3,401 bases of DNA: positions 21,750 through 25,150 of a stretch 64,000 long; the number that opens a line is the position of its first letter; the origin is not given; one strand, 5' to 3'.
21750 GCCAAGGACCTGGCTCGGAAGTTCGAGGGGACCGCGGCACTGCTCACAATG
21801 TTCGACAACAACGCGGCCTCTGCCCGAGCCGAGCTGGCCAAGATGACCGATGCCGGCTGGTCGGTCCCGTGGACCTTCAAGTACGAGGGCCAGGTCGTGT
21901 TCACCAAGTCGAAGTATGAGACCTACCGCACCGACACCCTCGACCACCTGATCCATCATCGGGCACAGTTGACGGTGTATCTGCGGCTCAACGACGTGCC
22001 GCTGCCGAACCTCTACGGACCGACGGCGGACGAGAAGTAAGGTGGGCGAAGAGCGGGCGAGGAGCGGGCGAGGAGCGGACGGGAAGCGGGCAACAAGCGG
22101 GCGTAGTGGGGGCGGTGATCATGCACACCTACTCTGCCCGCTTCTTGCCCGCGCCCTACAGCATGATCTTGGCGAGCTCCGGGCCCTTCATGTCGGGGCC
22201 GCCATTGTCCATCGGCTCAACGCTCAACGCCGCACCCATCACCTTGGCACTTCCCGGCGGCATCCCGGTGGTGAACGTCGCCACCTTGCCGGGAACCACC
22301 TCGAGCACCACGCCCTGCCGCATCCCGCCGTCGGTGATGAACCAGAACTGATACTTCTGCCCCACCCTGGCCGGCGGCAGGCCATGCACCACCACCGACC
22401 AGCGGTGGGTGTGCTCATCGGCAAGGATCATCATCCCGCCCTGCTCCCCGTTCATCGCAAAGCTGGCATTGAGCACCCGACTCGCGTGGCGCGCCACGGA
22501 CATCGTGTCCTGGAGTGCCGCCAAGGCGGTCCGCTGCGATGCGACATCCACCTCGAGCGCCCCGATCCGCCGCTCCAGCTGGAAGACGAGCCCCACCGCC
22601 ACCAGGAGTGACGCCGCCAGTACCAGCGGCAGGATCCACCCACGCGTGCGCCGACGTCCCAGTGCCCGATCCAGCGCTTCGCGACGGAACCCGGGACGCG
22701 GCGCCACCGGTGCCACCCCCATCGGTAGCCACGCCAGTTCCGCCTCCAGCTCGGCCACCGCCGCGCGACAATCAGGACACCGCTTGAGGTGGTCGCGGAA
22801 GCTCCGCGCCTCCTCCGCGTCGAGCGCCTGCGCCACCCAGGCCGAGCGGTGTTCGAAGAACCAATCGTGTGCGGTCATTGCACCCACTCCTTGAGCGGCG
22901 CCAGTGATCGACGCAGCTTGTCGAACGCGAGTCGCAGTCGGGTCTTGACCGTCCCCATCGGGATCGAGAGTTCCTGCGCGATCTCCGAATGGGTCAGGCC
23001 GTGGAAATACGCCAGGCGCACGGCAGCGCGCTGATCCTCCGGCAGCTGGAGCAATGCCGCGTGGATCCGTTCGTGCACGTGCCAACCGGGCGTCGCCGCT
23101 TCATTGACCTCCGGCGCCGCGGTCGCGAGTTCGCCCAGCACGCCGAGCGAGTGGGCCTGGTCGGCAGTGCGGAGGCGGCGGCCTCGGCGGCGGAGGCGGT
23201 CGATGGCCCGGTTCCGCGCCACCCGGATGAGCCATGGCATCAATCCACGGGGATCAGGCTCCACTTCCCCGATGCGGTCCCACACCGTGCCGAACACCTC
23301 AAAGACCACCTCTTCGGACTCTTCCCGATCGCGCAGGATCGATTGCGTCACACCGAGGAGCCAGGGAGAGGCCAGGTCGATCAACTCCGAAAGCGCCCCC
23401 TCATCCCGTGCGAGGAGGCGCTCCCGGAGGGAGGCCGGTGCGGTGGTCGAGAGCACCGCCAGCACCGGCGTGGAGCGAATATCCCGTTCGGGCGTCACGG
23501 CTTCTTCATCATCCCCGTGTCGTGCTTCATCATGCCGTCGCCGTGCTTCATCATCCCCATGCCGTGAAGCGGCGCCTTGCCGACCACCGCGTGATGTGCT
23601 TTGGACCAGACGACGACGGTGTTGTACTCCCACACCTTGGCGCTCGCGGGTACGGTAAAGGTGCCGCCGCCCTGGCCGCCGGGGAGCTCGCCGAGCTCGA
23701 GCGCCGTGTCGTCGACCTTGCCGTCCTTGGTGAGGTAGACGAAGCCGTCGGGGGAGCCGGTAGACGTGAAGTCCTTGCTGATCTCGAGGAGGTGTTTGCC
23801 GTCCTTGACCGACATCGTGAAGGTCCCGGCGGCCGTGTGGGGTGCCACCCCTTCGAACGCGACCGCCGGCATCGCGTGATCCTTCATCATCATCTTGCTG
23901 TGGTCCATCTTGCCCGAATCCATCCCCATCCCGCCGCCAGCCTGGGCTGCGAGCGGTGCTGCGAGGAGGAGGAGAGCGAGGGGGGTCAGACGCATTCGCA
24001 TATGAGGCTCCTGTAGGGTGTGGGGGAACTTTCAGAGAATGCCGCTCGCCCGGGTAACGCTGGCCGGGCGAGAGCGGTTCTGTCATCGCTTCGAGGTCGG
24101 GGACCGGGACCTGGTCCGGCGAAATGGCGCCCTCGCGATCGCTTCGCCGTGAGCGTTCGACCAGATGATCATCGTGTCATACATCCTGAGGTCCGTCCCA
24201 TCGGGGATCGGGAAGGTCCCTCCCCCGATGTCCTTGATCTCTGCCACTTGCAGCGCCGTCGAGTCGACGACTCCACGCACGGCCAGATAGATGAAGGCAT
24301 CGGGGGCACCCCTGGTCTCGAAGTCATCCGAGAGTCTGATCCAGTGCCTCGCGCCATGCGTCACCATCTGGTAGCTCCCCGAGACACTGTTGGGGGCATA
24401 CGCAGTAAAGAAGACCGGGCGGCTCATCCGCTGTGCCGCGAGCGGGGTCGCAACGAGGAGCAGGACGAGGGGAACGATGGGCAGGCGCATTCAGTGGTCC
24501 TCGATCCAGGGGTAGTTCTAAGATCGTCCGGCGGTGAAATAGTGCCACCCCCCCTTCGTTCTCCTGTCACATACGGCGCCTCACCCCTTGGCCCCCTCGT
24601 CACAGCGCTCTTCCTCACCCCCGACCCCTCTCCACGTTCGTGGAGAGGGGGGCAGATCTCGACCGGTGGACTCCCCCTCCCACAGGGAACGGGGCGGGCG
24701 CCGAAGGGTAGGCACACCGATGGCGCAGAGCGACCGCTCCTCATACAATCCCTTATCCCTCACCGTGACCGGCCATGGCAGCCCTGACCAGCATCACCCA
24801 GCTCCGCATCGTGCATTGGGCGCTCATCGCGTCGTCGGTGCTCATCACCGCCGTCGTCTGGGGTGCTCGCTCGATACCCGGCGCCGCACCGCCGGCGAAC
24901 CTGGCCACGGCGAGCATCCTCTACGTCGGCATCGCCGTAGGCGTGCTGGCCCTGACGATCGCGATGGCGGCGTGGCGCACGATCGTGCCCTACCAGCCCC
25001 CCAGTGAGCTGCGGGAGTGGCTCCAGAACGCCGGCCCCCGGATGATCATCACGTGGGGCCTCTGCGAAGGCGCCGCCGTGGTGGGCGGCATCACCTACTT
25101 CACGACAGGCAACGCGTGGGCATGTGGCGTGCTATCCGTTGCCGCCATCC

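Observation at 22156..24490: Two secreted DM13 proteins, one with CopA-like Met/His repeats, in an operon with an ECF sigma and RskA-type anti-sigma pair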

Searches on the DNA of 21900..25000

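Call 64: search_rna_families(source=window, start=21900, end=25000, threshold=evalue, max_evalue=1)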
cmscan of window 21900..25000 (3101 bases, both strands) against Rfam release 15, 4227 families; matches with E-value up to 1: 3.
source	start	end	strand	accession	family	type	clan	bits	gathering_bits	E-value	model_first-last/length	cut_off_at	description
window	22082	22156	-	RF03560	mir-3926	Gene; miRNA;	-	31.3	82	0.0043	1-63/63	no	mir-3926 microRNA precursor family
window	22082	22156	+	RF03560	mir-3926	Gene; miRNA;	-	30.5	82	0.0069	1-63/63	no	mir-3926 microRNA precursor family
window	22077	22162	+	RF00661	mir-31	Gene; miRNA;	CL00133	25.9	51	0.0098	1-83/83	no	mir-31 microRNA precursor family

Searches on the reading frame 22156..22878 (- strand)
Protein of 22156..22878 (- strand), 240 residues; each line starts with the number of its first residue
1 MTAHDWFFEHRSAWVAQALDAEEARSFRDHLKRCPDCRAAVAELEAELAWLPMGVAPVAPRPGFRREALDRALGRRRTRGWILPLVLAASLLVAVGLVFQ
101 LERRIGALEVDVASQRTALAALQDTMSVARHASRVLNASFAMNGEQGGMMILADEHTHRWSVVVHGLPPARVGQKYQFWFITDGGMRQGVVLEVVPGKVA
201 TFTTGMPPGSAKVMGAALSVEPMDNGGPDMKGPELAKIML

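Call 3: search_protein_families(library=pfam, proteins=[window:22156-22878:-], max_evalue=0.01)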
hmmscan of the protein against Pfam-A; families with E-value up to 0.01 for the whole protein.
window:22156-22878:- (240 aa): 2 families
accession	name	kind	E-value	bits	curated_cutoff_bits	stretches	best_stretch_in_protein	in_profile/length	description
PF10099.14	RskA_C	-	7.3e-13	49.4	29.4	1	86-224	4-123/135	Anti-sigma-K factor rskA, C-terminal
PF13490.11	zf-HC2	-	3e-07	30.9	22.2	1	10-38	7-35/35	Putative zinc-finger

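Call 5: search_protein_families(library=ncbifam, proteins=[window:22156-22878:-], max_evalue=0.01)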
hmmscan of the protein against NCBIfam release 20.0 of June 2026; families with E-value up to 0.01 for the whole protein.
window:22156-22878:- (240 aa): 2 families
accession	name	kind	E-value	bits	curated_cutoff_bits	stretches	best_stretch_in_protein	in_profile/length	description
NF052375.1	antisigma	equivalog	3.8e-23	82.6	100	1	13-223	4-207/217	anti-sigma factor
NF010501.0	PRK13920.1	subfamily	1.4e-11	44.5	225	1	18-223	15-197/213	putative anti-sigmaE protein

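Call 67: search_solved_structures(query=window:22156-22878:-, max_evalue=0.01, show_alignments=2)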
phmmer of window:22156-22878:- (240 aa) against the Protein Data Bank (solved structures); distinct sequences matched with E-value up to 0.01: 1.
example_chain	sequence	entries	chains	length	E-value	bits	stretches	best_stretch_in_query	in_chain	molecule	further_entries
3hug_B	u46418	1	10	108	0.00056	22.8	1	11-46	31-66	PROBABLE CONSERVED MEMBRANE PROTEIN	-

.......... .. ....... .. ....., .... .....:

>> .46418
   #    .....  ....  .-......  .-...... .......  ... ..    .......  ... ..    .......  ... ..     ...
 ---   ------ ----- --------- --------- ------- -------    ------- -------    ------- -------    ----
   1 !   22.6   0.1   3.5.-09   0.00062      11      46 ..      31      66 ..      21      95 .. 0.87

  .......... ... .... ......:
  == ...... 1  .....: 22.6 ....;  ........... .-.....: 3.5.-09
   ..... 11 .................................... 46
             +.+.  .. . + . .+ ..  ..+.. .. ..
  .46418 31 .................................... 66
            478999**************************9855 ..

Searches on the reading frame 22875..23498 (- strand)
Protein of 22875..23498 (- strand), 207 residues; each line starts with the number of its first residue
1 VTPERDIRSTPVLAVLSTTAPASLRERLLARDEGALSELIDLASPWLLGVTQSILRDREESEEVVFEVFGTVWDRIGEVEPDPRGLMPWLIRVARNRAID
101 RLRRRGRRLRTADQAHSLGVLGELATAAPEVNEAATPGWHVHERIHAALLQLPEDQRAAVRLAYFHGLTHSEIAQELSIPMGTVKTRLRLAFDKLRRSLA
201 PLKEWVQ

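Call 3: search_protein_families(library=pfam, proteins=[window:22875-23498:-], max_evalue=0.01)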
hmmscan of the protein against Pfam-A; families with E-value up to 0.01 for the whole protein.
window:22875-23498:- (207 aa): 4 families
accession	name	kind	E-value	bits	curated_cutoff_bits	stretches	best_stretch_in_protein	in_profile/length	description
PF08281.18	Sigma70_r4_2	-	4.3e-17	61.9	25.7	1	143-195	2-54/54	Sigma-70, region 4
PF04545.22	Sigma70_r4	-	3.4e-14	52.5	24.1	1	148-196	1-49/50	Sigma-70, region 4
PF04542.20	Sigma70_r2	-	1.8e-10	40.9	24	1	43-108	5-71/71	Sigma-70 region 2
PF07638.17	Sigma70_ECF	-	5.2e-09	36.7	21.1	1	58-199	46-183/185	ECF sigma factor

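Call 5: search_protein_families(library=ncbifam, proteins=[window:22875-23498:-], max_evalue=0.01)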
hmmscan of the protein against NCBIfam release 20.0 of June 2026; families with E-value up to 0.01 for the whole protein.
window:22875-23498:- (207 aa): 88 families (the best 25 are shown)
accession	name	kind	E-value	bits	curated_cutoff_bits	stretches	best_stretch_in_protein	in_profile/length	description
NF007228.0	PRK09646.1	subfamily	5.1e-33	114.4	226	1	23-199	19-190/194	ECF RNA polymerase sigma factor SigK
NF009172.0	PRK12519.1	subfamily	3.3e-32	111.6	222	1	19-200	14-190/194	RNA polymerase sigma factor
NF009167.0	PRK12514.1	equivalog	2.9e-27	95.7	265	1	27-199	13-178/180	RNA polymerase sigma factor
TIGR02937.1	sigma70-ECF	superfamily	4.2e-26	91.5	42.9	1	35-198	2-164/165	sigma-70 family RNA polymerase sigma factor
NF009166.1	PRK12513.1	equivalog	2e-25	89.6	206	1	52-201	40-188/193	RNA polymerase sigma factor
NF004113.0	PRK05602.1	equivalog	1.8e-24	86.5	208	1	22-201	33-203/211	RNA polymerase sigma factor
TIGR02985.1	Sig70_bacteroi1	subfamily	1.4e-23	83.9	126.4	1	45-199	12-162/162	RNA polymerase sigma-70 factor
NF007227.0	PRK09645.1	subfamily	1.8e-23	83.3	202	1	32-200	11-171/177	sigma-70 family RNA polymerase sigma factor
NF009186.0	PRK12534.1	equivalog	9e-23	81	267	1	31-199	22-185/187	RNA polymerase sigma factor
TIGR02983.1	SigE-fam_strep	subfamily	9.7e-22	77.6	141.55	1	34-200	6-159/162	SigE family RNA polymerase sigma factor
NF009189.0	PRK12537.1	equivalog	1.4e-21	76.8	261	1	32-198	21-180/182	RNA polymerase sigma factor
NF009178.0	PRK12526.1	equivalog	1.8e-20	73.4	301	1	29-199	38-206/211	RNA polymerase sigma factor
NF007223.0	PRK09641.1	equivalog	3.8e-20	72.5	209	1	29-199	13-184/187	RNA polymerase sigma factor SigW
TIGR02948.1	SigW_bacill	equivalog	6.4e-19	68.7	243.1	1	30-200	14-185/187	RNA polymerase sigma factor SigW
NF008888.0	PRK11922.1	equivalog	6.5e-19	68.5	204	1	17-200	13-197/231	RNA polymerase sigma factor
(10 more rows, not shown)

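Call 66: search_solved_structures(query=window:22875-23498:-, max_evalue=0.00001, show_alignments=1)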
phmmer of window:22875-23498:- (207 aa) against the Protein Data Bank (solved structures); distinct sequences matched with E-value up to 0.00001: 15.
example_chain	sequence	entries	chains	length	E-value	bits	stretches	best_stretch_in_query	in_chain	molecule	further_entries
2q1z_A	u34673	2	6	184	1.3e-21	80.4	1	30-199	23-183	RpoE, ECF SigE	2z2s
4nqw_A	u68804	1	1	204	2.4e-18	69.7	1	20-199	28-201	ECF RNA polymerase sigma factor SigK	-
8z6g_B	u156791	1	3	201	5.8e-17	65.2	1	23-202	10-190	RNA polymerase sigma factor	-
6in7_B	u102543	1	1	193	6.4e-17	65.1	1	23-202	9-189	RNA polymerase sigma-H factor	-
5wuq_A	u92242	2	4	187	1.3e-13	54.3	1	30-200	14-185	ECF RNA polymerase sigma factor SigW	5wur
6dv9_F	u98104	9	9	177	2.3e-11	46.9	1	51-201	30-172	ECF RNA polymerase sigma factor SigL | RNA polymerase sigma factor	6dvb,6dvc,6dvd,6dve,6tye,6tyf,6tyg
9m9d_F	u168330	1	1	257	5.3e-08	36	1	57-200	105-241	ECF RNA polymerase sigma factor SigE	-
9m9e_F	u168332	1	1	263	5.7e-08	35.9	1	57-200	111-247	ECF RNA polymerase sigma factor SigE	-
9m98_F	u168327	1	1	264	5.8e-08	35.8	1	57-200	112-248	ECF RNA polymerase sigma factor SigE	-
1or7_A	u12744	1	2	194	5.8e-08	35.8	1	63-202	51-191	RNA polymerase sigma-E factor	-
6jbq_F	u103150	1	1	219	7.7e-08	35.4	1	63-202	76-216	ECF RNA polymerase sigma-E factor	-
6jcy_F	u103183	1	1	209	8.4e-07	32.1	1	84-201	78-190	ECF RNA polymerase sigma factor SigH,ECF RNA polymerase sigma factor SigE,ECF RNA polymera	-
6jhe_A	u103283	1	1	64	2.2e-06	30.7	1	144-200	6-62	ECF RNA polymerase sigma factor SigW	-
5uxx_A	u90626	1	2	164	4e-06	29.8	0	42-198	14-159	RNA polymerase sigma factor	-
3hug_A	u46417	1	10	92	5.4e-06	29.4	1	145-201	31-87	RNA polymerase sigma factor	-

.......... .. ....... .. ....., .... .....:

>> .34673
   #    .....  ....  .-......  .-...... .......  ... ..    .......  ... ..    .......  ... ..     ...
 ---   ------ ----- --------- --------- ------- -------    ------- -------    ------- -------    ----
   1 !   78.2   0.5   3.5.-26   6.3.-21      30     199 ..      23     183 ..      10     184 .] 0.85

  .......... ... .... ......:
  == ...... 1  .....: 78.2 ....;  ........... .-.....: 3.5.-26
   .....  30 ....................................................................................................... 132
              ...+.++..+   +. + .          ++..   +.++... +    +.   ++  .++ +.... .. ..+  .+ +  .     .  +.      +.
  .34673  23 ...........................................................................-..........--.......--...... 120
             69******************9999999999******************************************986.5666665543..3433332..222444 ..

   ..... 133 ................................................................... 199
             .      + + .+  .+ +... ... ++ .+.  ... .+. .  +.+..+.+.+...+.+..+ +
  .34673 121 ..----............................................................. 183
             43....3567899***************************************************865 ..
